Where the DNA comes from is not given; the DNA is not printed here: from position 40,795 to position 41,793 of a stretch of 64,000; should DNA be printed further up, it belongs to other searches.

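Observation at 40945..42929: Translationally coupled XRE-HTH protein and an orphan formyltransferase-fold enzyme in an AT-rich islet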

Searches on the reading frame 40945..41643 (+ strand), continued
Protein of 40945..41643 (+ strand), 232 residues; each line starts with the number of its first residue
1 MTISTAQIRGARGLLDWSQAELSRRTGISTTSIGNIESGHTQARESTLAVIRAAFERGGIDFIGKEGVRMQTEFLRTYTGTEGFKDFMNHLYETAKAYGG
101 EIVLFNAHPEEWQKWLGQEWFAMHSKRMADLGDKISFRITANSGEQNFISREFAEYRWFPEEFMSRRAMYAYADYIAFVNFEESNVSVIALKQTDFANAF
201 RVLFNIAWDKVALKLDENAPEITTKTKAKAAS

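Call 87: search_protein_families(library=pfam, proteins=[L011:7840-8985:+, L012:7770-8726:+, L010:2451-3005:+, L010:3057-4400:+, L042:7709-9412:+, L013:7792-8172:+], max_evalue=0.01)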
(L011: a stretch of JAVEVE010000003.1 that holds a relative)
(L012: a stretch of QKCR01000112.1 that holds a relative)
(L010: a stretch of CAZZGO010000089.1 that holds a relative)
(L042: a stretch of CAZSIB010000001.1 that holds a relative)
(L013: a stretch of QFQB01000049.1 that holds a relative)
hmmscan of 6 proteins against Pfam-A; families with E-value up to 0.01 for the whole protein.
L011:7840-8985:+ (381 aa): 1 family
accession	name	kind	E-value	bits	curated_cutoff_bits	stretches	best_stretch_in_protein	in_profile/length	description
PF00583.31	Acetyltransf_1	-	2.2e-07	31.6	20.7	1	81-164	31-110/116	Acetyltransferase (GNAT) family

L012:7770-8726:+ (318 aa): 1 family
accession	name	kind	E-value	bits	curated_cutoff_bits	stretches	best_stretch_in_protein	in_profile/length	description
PF10017.15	Methyltransf_33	-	3.6e-17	62.8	23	1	32-305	21-295/304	Histidine-specific methyltransferase, SAM-dependent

L010:2451-3005:+ (184 aa): 2 families
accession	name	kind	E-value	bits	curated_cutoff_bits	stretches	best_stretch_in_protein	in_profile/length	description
PF08241.18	Methyltransf_11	-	3.8e-05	24.7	21.2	1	32-129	4-95/95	Methyltransferase domain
PF13649.12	Methyltransf_25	-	0.0001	23.4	27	1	28-125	1-97/97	Methyltransferase domain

L010:3057-4400:+ (447 aa): 2 families
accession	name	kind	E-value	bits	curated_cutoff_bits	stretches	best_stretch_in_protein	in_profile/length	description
PF00006.31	ATP-synt_ab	-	1.2e-83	280.4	29.5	1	149-360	1-213/213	ATP synthase alpha/beta family, nucleotide-binding domain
PF18269.6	T3SS_ATPase_C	-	1.7e-20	73.1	22.7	1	368-437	2-71/72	T3SS EscN ATPase C-terminal domain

L042:7709-9412:+ (567 aa): 0 families

L013:7792-8172:+ (126 aa): 0 families

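Call 88: search_protein_families(library=pfam, alignment_id=A1, max_evalue=5)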
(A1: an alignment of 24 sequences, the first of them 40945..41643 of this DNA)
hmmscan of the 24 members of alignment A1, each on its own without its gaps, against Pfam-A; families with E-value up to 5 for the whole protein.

A. member 1, window:40945-41643:+ (232 aa): 6 families
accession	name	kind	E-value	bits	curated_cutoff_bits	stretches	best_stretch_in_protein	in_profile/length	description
PF01381.28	HTH_3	-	5.9e-08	33.1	23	1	8-54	1-47/55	Helix-turn-helix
PF13560.12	HTH_31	-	0.00013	22.6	27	1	7-50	5-49/64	Helix-turn-helix domain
PF12844.13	HTH_19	-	0.00063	20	30.2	1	8-41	4-37/64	Helix-turn-helix domain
PF13413.12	HTH_25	-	0.018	15.3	24.6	1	8-42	2-36/62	Helix-turn-helix domain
PF09353.15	DUF1995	-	0.13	12.7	26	1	59-119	125-176/197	Domain of unknown function (DUF1995)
PF13443.12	HTH_26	-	0.2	12.4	22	1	17-48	11-43/63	Cro/C1-type HTH DNA-binding domain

B. families by the number of members that match (of 24 scanned): 22 families
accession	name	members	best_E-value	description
PF01381.28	HTH_3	24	7.4e-14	Helix-turn-helix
PF12844.13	HTH_19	24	4.5e-10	Helix-turn-helix domain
PF13560.12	HTH_31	23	2.3e-07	Helix-turn-helix domain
PF13413.12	HTH_25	22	0.00081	Helix-turn-helix domain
PF13443.12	HTH_26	16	8.7e-05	Cro/C1-type HTH DNA-binding domain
PF22460.2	Neopullulanase-like_C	3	0.014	Neopullulanase-like, C-terminal domain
PF04466.19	Terminase_3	2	0.026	Phage terminase large subunit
PF10017.15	Methyltransf_33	2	0.062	Histidine-specific methyltransferase, SAM-dependent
PF13412.12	HTH_24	2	0.11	Winged helix-turn-helix DNA-binding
PF13744.12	HTH_37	2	0.22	Helix-turn-helix domain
PF13545.12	HTH_Crp_2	1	0.0054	Crp-like helix-turn-helix domain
PF17170.10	DUF5128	1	0.015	6-bladed beta-propeller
PF04545.22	Sigma70_r4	1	0.016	Sigma-70, region 4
PF22346.2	CARDS_D3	1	0.054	ADP-ribosylating toxin CARDS, C-terminal beta-trefoil domain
PF18746.6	aGPT-Pplase3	1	0.081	Alpha-glutamyl/putrescinyl thymine pyrophosphorylase clade 3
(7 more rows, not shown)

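Call 91: search_protein_families(library=ncbifam, proteins=[L026:6693-7466:+, L077:6618-7553:+, L064:6719-7777:+, L060:4022-5503:+, L012:7770-8726:+, L020:6645-7520:+, L011:7840-8985:+, L035:6691-7788:+, L040:6657-7463:+, L024:8782-9786:+], max_evalue=0.001)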
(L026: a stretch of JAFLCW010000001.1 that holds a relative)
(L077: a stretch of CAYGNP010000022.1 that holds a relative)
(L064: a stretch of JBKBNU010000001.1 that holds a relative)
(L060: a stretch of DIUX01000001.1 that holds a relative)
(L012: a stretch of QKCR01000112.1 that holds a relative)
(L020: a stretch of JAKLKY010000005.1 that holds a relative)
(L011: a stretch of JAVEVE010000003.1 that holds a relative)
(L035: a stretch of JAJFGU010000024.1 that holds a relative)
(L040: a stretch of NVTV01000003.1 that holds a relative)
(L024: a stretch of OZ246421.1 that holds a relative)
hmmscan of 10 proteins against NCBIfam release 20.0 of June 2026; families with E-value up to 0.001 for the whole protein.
L026:6693-7466:+ (257 aa): 7 families
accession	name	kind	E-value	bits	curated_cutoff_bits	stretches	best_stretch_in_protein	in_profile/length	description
NF045649.1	2X_seleno_MduS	exception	2.1e-10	40.1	380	1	36-179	9-155/338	methyltransferase domain-containing selenoprotein MduS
NF045667.1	MTase_DVU1556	equivalog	2.1e-09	37.2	155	1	55-172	12-120/213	DVU_1556 family methyltransferase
NF043040.1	corrin_prot_MT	hypoth_equivalog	2e-08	33.9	180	1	61-172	35-148/216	corrinoid protein-associated methyltransferase CpaM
NF041820.1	daptide_MTase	equivalog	6.7e-08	32.3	175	1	68-182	38-153/243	daptide-type RiPP biosynthesis methyltransferase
TIGR02072.1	BioC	equivalog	9.3e-08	32.2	184.95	1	58-221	21-174/244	malonyl-ACP O-methyltransferase BioC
NF008823.0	PRK11873.1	subfamily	0.00053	19.5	263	1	63-172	74-182/272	arsenite methyltransferase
NF045882.1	PLipidMtase_Leg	equivalog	0.00056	19.8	390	1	67-246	43-205/207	phospholipid N-methyltransferase PmtA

L077:6618-7553:+ (311 aa): 15 families
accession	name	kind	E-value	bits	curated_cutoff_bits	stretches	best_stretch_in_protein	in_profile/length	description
TIGR02072.1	BioC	equivalog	4.8e-14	52.7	184.95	1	94-258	28-177/244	malonyl-ACP O-methyltransferase BioC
NF045667.1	MTase_DVU1556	equivalog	9e-09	35.1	155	1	89-203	14-120/213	DVU_1556 family methyltransferase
NF045649.1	2X_seleno_MduS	exception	1e-08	34.6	380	1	62-209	6-154/338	methyltransferase domain-containing selenoprotein MduS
NF008823.0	PRK11873.1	subfamily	4e-07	29.8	263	1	96-267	76-238/272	arsenite methyltransferase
NF043040.1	corrin_prot_MT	hypoth_equivalog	7e-07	28.9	180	1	95-202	39-147/216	corrinoid protein-associated methyltransferase CpaM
NF041537.1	ArsM_AhpD_UU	exception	3.4e-06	26.1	510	1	94-258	73-228/345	arsenite methyltransferase/AhpD domain selenoprotein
NF040539.1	AST_met_ArsM_2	exception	9.3e-06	25.7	240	1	95-258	54-211/262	putative arsinothricin biosynthesis methyltransferase ArsM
NF041820.1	daptide_MTase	equivalog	1.7e-05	24.4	175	1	100-211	39-151/243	daptide-type RiPP biosynthesis methyltransferase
TIGR04371.1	methyltran_NanM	subfamily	4.7e-05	23.1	44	1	91-172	142-226/273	putative sugar O-methyltransferase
NF008686.0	PRK11705.1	equivalog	5.5e-05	22.4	400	1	96-220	166-283/383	cyclopropane fatty acyl phospholipid synthase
TIGR00740.1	TIGR00740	equivalog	6.8e-05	22.6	193.3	1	118-205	76-162/239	carboxy-S-adenosyl-L-methionine synthase CmoA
NF001244.0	PRK00216.1-5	equivalog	0.00031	20.1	216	0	89-200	40-151/236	bifunctional demethylmenaquinone methyltransferase/2-methoxy-6-polyprenyl-1,4-benzoquinol methylase UbiE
NF041536.1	ArsM_DUF2284_UU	exception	0.00053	18.4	575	1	91-259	70-229/459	arsenite methyltransferase/DUF2284 domain selenoprotein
TIGR01983.1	UbiG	equivalog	0.00057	19.2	102.95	0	97-204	49-153/228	bifunctional 2-polyprenyl-6-hydroxyphenol methylase/3-demethylubiquinol 3-O-methyltransferase UbiG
NF004851.0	PRK06202.1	equivalog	0.00097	18.6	243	0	95-191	58-155/237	hypothetical protein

L064:6719-7777:+ (352 aa): 2 families
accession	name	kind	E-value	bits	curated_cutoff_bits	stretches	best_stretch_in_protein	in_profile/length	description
TIGR03438.1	egtD_ergothio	equivalog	8e-23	81.1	290.9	1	28-320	23-293/301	L-histidine N(alpha)-methyltransferase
TIGR03439.1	methyl_EasF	subfamily_domain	1.1e-11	44.2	205.55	1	27-319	35-313/321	EasF family methyltransferase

L060:4022-5503:+ (493 aa): 2 families
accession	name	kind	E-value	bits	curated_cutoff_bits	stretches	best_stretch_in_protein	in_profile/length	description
TIGR03438.1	egtD_ergothio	equivalog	1.8e-27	96.3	290.9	1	196-475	26-287/301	L-histidine N(alpha)-methyltransferase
TIGR03439.1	methyl_EasF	subfamily_domain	1.4e-18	66.9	205.55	1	196-474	39-307/321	EasF family methyltransferase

L012:7770-8726:+ (318 aa): 2 families
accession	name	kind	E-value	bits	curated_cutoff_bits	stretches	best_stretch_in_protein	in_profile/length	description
TIGR03438.1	egtD_ergothio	equivalog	2.1e-16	60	290.9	1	32-305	22-294/301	L-histidine N(alpha)-methyltransferase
TIGR03439.1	methyl_EasF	subfamily_domain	0.00055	18.9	205.55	0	32-304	35-314/321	EasF family methyltransferase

L020:6645-7520:+ (291 aa): 0 families

L011:7840-8985:+ (381 aa): 0 families

L035:6691-7788:+ (365 aa): 1 family
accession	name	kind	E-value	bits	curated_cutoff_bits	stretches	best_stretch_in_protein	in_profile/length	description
TIGR03534.1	RF_mod_PrmC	equivalog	2.8e-05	23.7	199.1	1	213-273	86-147/253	peptide chain release factor N(5)-glutamine methyltransferase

L040:6657-7463:+ (268 aa): 1 family
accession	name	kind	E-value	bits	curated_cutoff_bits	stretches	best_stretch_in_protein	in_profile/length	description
NF006390.0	PRK08639.1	equivalog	0.0004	19.5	421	1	73-190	82-197/418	threonine ammonia-lyase IlvA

L024:8782-9786:+ (334 aa): 0 families
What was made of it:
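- Partner chemistry: Methyltransf_33 partners match EgtD/EasF amino-acid alpha-N-methyltransferase models (call 91). EgtD/EasF-type methyltransferases act on free amino acids (call 91; own knowledge).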
